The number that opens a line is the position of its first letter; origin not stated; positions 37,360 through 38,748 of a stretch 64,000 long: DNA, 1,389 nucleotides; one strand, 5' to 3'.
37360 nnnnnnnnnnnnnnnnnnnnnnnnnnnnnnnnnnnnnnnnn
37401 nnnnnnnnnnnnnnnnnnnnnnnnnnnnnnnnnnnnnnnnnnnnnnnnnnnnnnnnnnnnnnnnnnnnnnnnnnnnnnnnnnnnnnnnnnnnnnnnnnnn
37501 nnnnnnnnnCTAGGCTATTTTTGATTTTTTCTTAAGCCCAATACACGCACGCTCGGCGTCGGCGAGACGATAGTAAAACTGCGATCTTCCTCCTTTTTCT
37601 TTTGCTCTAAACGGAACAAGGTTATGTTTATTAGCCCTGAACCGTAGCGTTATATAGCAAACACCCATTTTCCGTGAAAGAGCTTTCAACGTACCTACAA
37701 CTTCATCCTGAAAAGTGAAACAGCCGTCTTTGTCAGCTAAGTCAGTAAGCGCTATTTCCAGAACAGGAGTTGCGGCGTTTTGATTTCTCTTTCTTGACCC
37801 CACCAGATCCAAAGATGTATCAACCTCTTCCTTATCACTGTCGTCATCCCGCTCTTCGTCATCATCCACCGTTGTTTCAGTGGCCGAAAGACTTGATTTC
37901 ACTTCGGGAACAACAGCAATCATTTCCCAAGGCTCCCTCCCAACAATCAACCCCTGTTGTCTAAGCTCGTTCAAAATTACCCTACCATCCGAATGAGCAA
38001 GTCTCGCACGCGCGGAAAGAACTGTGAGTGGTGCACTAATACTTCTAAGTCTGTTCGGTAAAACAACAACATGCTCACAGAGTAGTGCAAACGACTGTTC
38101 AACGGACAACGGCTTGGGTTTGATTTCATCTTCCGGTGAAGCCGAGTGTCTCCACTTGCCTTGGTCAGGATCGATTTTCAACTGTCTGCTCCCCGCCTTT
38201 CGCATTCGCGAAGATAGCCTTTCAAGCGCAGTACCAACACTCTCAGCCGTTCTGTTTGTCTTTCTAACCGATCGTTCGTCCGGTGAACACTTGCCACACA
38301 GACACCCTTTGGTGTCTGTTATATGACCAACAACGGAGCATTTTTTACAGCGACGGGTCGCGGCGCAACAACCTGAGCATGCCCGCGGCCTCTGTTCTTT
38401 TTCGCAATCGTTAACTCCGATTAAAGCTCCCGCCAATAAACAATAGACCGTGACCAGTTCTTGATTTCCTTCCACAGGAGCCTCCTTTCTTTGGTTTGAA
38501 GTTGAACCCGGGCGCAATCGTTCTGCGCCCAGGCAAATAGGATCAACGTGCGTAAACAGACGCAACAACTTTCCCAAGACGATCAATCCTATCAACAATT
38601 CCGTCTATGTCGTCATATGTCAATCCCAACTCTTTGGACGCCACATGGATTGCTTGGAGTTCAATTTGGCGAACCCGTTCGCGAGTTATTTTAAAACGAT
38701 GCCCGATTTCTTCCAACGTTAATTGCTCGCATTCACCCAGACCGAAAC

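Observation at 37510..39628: RpoD-like sigma factor followed by a Cys-rich ORF in a GC-richer block next to an IS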

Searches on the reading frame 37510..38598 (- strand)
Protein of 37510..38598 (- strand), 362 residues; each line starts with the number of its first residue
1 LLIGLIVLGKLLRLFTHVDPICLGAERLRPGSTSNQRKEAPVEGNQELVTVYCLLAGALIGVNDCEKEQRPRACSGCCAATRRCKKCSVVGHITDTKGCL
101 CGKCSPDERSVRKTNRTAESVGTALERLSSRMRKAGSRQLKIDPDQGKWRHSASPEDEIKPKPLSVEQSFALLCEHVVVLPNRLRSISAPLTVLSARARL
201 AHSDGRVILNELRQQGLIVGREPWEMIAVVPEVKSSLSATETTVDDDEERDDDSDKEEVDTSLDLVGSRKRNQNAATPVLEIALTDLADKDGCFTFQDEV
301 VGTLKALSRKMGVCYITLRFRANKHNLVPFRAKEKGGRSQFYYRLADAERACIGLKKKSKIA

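Call 3: search_protein_families(library=pfam, proteins=[window:37510-38598:-], max_evalue=0.01)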
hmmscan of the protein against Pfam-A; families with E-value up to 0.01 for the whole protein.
window:37510-38598:- (362 aa): 0 families

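Call 4: search_protein_families(library=ncbifam, proteins=[window:37510-38598:-], max_evalue=0.01)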
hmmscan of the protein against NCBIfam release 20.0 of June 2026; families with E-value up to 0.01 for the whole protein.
window:37510-38598:- (362 aa): 0 families

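Call 12: find_homologous_proteins(query=window:37513-38475:-, max_evalue=0.01)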
Query seq(321 aa) (321 aa): 1 proteins with E <= 0.01 among 3624 candidates.
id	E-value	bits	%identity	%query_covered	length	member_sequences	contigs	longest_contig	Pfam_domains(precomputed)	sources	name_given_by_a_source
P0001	2.5e-210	715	100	100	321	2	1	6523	-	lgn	-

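Call 15: find_encoding_contigs(protein=P0001, flank=10000)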
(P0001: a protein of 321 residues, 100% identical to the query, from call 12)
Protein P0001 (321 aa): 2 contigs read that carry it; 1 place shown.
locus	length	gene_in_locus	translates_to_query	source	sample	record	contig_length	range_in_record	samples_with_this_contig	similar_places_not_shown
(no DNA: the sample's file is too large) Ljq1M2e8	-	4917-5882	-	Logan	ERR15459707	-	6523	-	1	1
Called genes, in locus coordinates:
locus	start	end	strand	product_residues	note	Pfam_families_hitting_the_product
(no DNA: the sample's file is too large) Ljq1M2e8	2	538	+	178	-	?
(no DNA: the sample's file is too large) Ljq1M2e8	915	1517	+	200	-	-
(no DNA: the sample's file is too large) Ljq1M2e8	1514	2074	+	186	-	-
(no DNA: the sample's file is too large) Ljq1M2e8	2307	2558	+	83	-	-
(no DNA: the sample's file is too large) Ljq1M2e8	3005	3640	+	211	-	PF02163:Peptidase_M50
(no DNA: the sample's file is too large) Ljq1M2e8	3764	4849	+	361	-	PF04542:Sigma70_r2, PF04545:Sigma70_r4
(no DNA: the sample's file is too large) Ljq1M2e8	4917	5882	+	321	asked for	-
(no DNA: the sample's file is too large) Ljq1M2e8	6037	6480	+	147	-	PF01797:Y1_Tnp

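Call 20: find_homologous_proteins(query=A1, max_evalue=0.1)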
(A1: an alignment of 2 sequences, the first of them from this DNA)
Query A1 (2 sequences) (321 aa, profile of the alignment): 4 proteins with E <= 0.1 among 8000 candidates.
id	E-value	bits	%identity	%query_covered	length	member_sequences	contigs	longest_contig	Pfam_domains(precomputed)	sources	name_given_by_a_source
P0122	1.2e-195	668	41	97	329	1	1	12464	-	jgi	jgi:hypothetical protein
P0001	4.9e-181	620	100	100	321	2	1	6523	-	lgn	-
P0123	3.5e-168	577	40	95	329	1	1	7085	-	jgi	jgi:hypothetical protein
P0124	3.4e-150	518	41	95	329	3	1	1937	-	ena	-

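Call 22: find_encoding_contigs(protein=P0123, flank=10000)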
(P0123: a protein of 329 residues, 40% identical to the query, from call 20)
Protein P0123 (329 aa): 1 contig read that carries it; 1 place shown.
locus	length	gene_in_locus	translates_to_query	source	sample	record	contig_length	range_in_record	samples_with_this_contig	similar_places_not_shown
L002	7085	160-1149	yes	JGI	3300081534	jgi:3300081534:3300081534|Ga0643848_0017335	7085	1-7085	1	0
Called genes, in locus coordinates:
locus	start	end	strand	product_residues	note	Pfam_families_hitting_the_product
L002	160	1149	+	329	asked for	-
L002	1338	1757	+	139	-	PF00164:Ribosom_S12_S23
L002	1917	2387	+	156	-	PF00177:Ribosomal_S7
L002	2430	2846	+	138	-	PF13366:PDDEXK_3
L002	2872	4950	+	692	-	PF00009:GTP_EFTU, PF03144:GTP_EFTU_D2, PF22042:EF-G_D2, PF14492:EFG_III, PF16658:RF3_C, PF03764:EFG_IV, PF00679:EFG_C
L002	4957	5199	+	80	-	-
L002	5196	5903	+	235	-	PF01936:NYN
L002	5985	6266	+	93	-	-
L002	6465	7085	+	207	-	?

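Call 23: find_encoding_contigs(protein=P0124, flank=10000)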
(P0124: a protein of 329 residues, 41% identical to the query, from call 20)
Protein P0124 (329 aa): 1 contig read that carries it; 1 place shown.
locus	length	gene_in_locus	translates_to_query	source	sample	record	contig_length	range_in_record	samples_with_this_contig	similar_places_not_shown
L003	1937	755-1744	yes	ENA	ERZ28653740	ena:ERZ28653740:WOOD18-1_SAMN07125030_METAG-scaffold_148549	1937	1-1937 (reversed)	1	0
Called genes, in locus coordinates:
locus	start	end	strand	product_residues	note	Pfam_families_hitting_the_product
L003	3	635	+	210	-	?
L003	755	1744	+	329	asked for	-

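Call 28: find_related_loci(query=A2, collection=genome_contigs, flank=10000)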
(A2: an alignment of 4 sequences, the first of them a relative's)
Query A2 (321 aa) in genome_contigs; peptide patterns used: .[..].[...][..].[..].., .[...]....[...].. (x = any residue, [..] = any of these).
58 stretches matched a pattern, but none encodes a relative of the query by tblastn (E <= 1e-3).

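Call 33: search_protein_representatives(alignment_id=A2)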
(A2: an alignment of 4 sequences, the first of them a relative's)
Query: 4 sequences, 329 profile positions. Proteins with E-value up to 0.001 (for the whole library): 267; up to 1e-10: 141; up to 1e-30: 18. The best 150 are listed.
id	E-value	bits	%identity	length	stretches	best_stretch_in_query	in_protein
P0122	4.4e-194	660.7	-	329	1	1-329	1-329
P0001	5.2e-156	535.6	-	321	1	1-328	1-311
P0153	4.7e-60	220.2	-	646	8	262-329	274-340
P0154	7.6e-57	209.6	-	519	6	262-328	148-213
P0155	1.6e-45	172.4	-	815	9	258-329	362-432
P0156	3.7e-44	167.9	-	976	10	261-328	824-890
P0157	3.1e-41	158.3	-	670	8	263-328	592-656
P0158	6.1e-41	157.4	-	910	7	262-328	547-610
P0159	6.2e-41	157.3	-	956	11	258-328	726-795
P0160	5.5e-37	144.3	-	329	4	262-329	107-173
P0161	5.3e-36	141.1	-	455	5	262-328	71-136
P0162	1.4e-34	136.5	-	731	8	266-329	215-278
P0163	1.5e-34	136.4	-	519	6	263-329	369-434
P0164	1.4e-33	133.1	-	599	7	262-329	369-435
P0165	1.8e-32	129.5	-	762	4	261-328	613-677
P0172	2.2e-28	116.1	-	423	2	12-217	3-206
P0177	1.1e-26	110.5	-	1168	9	262-326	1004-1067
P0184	1.1e-24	104.0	-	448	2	12-192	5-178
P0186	1.8e-24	103.2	-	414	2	11-191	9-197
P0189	1.0e-23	100.7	-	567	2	12-253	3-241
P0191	2.5e-22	96.2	-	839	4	11-67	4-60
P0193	4.1e-22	95.5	-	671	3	7-194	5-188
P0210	2.8e-19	86.1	-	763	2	123-221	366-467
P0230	7.3e-17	78.2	-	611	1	126-227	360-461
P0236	4.5e-16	75.6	-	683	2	11-93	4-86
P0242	4.2e-15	72.4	-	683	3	11-140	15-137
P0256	1.4e-13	67.4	-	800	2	121-216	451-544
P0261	3.1e-13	66.3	-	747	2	126-197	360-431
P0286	4.1e-11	59.3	-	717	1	126-194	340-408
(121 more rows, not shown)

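Call 35: predict_structure(alignment_id=A2)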
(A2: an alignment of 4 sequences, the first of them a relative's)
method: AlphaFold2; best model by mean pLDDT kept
length: 321 residues; sequences in the alignment: 4
mean_pLDDT: 38.7   pTM: 0.26
mean pLDDT of the five models: 38.7, 37.1, 36.8, 35.2, 34.1
residues with pLDDT >= 90: 0; 70-90: 44; 50-70: 18; < 50: 259
segments of 3 or more residues with pLDDT < 50: 1-248, 293-296, 315-321
pLDDT, mean of each block of 10 residues (from residue 1): 26 24 24 30 32 32 28 27 39 36 34 36 34 28 28 30 34 28 27 25 33 34 26 28 44 71 78 73 71 54 80 48 30
secondary structure, 60 per line:
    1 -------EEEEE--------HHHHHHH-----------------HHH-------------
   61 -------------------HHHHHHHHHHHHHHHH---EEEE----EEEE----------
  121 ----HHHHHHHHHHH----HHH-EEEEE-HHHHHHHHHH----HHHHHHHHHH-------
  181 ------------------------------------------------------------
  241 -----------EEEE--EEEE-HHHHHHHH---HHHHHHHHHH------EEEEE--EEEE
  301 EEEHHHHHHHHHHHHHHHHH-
elements in order: E8-12 H21-27 H80-95 E99-102 E107-110 H125-135 E144-148 H150-159 H164-173 E252-255 E258-261 H263-270 H274-283 E290-294 E297-303 H304-320

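Call 39: search_protein_families(library=pfam, proteins=[P0210, P0256, P0193, P0191, P0236, P0242, P0153, P0156, P0177, P0189], max_evalue=0.01)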
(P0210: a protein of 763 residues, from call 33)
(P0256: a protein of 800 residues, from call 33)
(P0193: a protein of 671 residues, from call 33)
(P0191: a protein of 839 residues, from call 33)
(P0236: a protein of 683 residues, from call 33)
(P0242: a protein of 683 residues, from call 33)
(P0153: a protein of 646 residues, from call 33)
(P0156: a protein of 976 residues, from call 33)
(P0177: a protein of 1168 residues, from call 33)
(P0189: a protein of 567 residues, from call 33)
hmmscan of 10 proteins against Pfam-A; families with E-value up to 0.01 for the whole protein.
P0210 (763 aa): 2 families
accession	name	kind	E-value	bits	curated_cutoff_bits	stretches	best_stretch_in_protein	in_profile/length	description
PF04545.22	Sigma70_r4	-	7.8e-15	54.6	24.1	1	273-322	3-48/50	Sigma-70, region 4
PF04542.20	Sigma70_r2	-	3.4e-14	52.8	24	1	84-146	4-66/71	Sigma-70 region 2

P0256 (800 aa): 2 families
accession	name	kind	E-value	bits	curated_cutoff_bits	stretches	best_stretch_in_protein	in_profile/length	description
PF04542.20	Sigma70_r2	-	1.1e-17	64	24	1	162-224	5-67/71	Sigma-70 region 2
PF04545.22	Sigma70_r4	-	6.6e-12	45.2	24.1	1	353-404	1-48/50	Sigma-70, region 4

P0193 (671 aa): 3 families
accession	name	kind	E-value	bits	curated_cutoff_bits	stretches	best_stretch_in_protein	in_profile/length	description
PF00216.26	Bac_DNA_binding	-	5.4e-21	75.1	22.4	1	581-669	1-89/90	Bacterial DNA-binding protein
PF18291.6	HU-HIG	-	0.0005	20.5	26.2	1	579-670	30-119/125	HU domain fused to wHTH, Ig, or Glycine-rich motif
PF18175.6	HU-CCDC81_bac_2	-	0.0064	16.8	35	0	586-633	3-50/70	CCDC81-like prokaryotic HU domain 2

P0191 (839 aa): 2 families
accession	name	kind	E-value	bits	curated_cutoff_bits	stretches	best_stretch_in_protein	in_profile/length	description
PF04545.22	Sigma70_r4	-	0.00046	20.1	24.1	0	215-268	1-50/50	Sigma-70, region 4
PF08281.18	Sigma70_r4_2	-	0.00097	19.2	25.7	0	107-127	2-22/54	Sigma-70, region 4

P0236 (683 aa): 4 families
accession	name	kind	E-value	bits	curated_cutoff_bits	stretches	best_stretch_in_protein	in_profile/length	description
PF04545.22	Sigma70_r4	-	1.1e-13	50.9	24.1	1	239-292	1-50/50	Sigma-70, region 4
PF08281.18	Sigma70_r4_2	-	2.6e-06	27.4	25.7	1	234-281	2-45/54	Sigma-70, region 4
PF10025.14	DUF2267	-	0.001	19.7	29.8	0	265-328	5-52/122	Uncharacterized conserved protein (DUF2267)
PF13404.12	HTH_AsnC-type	-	0.0034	17.6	27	0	616-636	18-38/42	AsnC-type helix-turn-helix domain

P0242 (683 aa): 2 families
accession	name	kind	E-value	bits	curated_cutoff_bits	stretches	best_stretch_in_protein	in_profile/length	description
PF08299.17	Bac_DnaA_C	-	1.6e-20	73.3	31.5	1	125-192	2-69/69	Bacterial dnaA protein helix-turn-helix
PF04545.22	Sigma70_r4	-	2.8e-09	36.8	24.1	1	253-301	5-49/50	Sigma-70, region 4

P0153 (646 aa): 5 families
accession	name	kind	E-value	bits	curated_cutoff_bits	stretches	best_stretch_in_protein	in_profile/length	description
PF18024.7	HTH_50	-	4.6e-09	36.3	27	0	583-607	21-45/50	Helix-turn-helix domain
PF04967.18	HTH_10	-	1.2e-06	28.7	23.1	0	55-88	14-45/53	HTH DNA binding domain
PF16007.11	DUF4777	-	4.6e-05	24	34.4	0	491-511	44-64/66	Domain of unknown function (DUF4777)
PF13404.12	HTH_AsnC-type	-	5.9e-05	23.2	27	0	69-88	20-39/42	AsnC-type helix-turn-helix domain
PF10733.14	DUF2525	-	0.00082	19.8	27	0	334-366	8-40/60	Protein of unknown function (DUF2525)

P0156 (976 aa): 2 families
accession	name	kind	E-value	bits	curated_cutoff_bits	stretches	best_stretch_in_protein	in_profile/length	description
PF04967.18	HTH_10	-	0.00035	20.7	23.1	0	673-718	9-52/53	HTH DNA binding domain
PF23168.2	CUL7_CUL9_N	-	0.00051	20.4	27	0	192-223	55-86/89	CUL7/CUL9, N-terminal beta-barrel domain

P0177 (1168 aa): 4 families
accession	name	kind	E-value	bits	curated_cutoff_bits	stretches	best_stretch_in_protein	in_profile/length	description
PF04851.21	ResIII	-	5.7e-20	72.3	22.5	1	42-193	10-163/164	Type III restriction enzyme, res subunit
PF00271.37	Helicase_C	-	9.7e-15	55.2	23.5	1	302-399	12-109/110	Helicase conserved C-terminal domain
PF00270.35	DEAD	-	2.5e-08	34.3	26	1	60-193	19-161/167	DEAD/DEAH box helicase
PF18766.7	SWI2_SNF2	-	1.5e-05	25.3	26.7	1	43-192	5-155/221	SWI2/SNF2 ATPase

P0189 (567 aa): 0 families

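Call 52: list_cluster_members(proteins=[P0210, P0230, P0256, P0261, P0286, P0172, P0184, P0193, P0191, P0153])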
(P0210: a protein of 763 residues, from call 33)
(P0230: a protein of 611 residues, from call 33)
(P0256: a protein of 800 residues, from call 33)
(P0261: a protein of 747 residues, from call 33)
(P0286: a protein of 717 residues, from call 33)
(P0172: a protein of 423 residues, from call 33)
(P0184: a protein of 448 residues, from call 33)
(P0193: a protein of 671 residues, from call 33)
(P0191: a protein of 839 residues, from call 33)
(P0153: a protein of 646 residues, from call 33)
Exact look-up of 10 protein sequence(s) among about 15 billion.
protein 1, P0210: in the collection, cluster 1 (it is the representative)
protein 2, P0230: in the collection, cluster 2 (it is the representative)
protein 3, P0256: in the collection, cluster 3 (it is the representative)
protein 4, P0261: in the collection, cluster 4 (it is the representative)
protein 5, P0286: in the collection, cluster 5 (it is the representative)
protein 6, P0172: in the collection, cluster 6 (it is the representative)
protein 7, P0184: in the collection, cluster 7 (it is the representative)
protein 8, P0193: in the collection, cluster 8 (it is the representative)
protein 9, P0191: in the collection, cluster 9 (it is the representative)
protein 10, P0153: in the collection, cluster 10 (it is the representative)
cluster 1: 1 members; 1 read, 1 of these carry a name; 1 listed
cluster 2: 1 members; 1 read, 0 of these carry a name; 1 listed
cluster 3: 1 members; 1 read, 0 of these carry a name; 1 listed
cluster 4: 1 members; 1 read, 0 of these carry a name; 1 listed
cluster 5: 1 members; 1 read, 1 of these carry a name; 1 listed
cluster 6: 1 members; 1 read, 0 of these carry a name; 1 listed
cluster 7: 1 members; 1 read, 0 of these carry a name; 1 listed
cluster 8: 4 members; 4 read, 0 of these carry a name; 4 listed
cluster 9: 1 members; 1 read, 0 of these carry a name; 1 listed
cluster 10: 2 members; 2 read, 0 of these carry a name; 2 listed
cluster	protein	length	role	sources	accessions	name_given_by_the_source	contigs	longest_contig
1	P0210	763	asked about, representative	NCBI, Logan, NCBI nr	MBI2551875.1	sigma-70 family RNA polymerase sigma factor [Candidatus Uhrbacteria bacterium]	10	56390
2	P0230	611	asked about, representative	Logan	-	-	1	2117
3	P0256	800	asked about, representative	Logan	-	-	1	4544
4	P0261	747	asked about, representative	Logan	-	-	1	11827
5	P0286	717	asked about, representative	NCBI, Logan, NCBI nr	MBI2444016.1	MAG: sigma-70 family RNA polymerase sigma factor [Candidatus Magasanikbacteria bacterium] | sigma-70 family RNA polymerase sigma factor [Candidatus Magasanikbacteria bacterium]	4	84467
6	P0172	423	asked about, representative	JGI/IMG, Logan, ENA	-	-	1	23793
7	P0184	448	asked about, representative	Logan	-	-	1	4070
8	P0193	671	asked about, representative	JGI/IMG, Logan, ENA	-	-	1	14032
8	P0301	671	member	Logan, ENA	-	-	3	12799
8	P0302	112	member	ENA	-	-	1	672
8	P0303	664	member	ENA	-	-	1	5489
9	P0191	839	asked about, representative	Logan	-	-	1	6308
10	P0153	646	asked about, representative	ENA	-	-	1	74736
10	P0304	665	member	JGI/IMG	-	-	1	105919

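Call 54: find_encoding_contigs(protein=P0172, flank=6000, max_places=2)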
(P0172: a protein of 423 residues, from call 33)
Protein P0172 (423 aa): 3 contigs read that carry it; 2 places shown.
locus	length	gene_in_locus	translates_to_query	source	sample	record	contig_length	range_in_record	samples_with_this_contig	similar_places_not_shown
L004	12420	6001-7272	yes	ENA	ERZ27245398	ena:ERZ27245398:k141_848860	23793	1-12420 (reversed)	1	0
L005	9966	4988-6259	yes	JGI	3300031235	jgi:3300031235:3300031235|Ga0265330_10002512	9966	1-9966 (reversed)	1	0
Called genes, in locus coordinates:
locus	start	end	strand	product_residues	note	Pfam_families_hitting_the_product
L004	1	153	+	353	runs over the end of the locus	PF04851:ResIII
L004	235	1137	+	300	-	-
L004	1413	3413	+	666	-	PF00270:DEAD, PF04851:ResIII (weak), PF07652:Flavi_DEAD (faint), PF00271:Helicase_C, PF04408:WHD_HA2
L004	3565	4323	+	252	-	PF22935:RM44_endonuclase, PF14622:Ribonucleas_3_3, PF00636:Ribonuclease_3, PF00035:dsrm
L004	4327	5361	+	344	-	PF04542:Sigma70_r2, PF04545:Sigma70_r4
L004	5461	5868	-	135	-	PF08299:Bac_DnaA_C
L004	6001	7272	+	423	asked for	-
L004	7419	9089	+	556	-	PF04851:ResIII, PF00270:DEAD, PF00271:Helicase_C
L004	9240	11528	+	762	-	PF00270:DEAD, PF04851:ResIII, PF18766:SWI2_SNF2 (faint), PF00271:Helicase_C, PF08279:HTH_11 (faint), PF13404:HTH_AsnC-type (faint)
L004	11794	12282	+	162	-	PF00164:Ribosom_S12_S23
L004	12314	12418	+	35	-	?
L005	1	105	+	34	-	?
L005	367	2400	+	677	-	PF00270:DEAD, PF04851:ResIII (weak), PF07652:Flavi_DEAD (faint), PF00271:Helicase_C, PF04408:WHD_HA2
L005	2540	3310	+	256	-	PF22935:RM44_endonuclase, PF14622:Ribonucleas_3_3, PF00636:Ribonuclease_3, PF00035:dsrm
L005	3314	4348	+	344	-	PF04542:Sigma70_r2, PF04545:Sigma70_r4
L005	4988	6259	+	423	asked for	-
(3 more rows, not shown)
